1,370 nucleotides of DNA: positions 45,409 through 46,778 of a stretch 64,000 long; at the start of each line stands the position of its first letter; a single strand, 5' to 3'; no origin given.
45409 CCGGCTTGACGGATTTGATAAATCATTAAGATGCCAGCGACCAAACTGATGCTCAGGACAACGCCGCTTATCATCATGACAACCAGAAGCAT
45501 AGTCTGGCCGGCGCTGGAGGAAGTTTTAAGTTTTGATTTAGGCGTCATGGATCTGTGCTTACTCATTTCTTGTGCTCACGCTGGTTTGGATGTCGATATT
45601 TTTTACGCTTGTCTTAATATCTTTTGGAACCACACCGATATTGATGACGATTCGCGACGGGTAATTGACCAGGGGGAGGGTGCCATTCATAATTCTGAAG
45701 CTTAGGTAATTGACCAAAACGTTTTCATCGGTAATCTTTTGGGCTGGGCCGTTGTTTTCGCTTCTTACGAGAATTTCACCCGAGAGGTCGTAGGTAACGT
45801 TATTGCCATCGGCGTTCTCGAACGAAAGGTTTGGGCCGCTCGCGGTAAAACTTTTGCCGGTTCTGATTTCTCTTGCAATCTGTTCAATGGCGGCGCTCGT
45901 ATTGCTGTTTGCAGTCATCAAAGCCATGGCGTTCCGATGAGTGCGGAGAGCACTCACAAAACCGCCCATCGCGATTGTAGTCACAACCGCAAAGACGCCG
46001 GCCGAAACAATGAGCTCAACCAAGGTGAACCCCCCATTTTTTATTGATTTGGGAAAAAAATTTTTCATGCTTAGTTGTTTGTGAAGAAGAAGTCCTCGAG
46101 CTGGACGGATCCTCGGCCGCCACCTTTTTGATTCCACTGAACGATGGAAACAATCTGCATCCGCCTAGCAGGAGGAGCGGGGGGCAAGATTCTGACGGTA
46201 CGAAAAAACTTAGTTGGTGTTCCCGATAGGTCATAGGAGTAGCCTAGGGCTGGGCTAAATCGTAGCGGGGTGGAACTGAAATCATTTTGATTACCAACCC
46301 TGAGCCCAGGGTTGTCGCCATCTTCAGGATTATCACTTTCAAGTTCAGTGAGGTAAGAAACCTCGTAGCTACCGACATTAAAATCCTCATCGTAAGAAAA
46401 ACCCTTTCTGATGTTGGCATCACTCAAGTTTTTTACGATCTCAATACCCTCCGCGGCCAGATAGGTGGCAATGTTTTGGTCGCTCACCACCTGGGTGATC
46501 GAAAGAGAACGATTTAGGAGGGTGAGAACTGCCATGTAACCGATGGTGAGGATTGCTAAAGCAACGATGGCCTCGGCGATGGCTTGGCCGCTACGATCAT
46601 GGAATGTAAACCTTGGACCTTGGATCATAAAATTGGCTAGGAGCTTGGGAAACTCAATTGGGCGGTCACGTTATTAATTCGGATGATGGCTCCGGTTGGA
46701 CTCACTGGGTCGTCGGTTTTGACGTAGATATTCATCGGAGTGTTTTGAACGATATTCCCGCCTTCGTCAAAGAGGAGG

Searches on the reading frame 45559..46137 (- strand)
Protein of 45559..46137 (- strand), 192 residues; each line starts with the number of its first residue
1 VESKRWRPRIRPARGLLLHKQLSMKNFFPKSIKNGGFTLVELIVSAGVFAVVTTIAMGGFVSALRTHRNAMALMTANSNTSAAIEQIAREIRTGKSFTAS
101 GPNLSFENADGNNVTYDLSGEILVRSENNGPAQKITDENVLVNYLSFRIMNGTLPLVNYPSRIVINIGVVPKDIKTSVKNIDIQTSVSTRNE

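Call 41: search_protein_families(library=pfam, proteins=[window:45559-46137:-], max_evalue=0.01)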
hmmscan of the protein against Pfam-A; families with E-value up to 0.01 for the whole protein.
window:45559-46137:- (192 aa): 1 family
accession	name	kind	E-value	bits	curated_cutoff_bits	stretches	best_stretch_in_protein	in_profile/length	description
PF07963.17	N_methyl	-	2.6e-05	24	21.2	1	33-57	3-27/27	Prokaryotic N-terminal methylation motif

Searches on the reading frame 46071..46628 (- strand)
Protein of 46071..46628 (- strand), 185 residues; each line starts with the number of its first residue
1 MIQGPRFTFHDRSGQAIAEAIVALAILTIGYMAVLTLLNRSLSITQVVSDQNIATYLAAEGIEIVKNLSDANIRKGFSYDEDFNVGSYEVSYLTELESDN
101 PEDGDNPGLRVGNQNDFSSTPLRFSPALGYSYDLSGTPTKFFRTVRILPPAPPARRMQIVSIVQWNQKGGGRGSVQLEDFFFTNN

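Call 41: search_protein_families(library=pfam, proteins=[window:46071-46628:-], max_evalue=0.01)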
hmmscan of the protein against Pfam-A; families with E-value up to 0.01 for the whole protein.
window:46071-46628:- (185 aa): 1 family
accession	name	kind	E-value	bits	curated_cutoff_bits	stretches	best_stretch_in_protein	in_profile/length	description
PF18903.5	DUF5659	-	0.0065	16.7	23.6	0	48-81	6-39/75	Domain of unknown function (DUF5659)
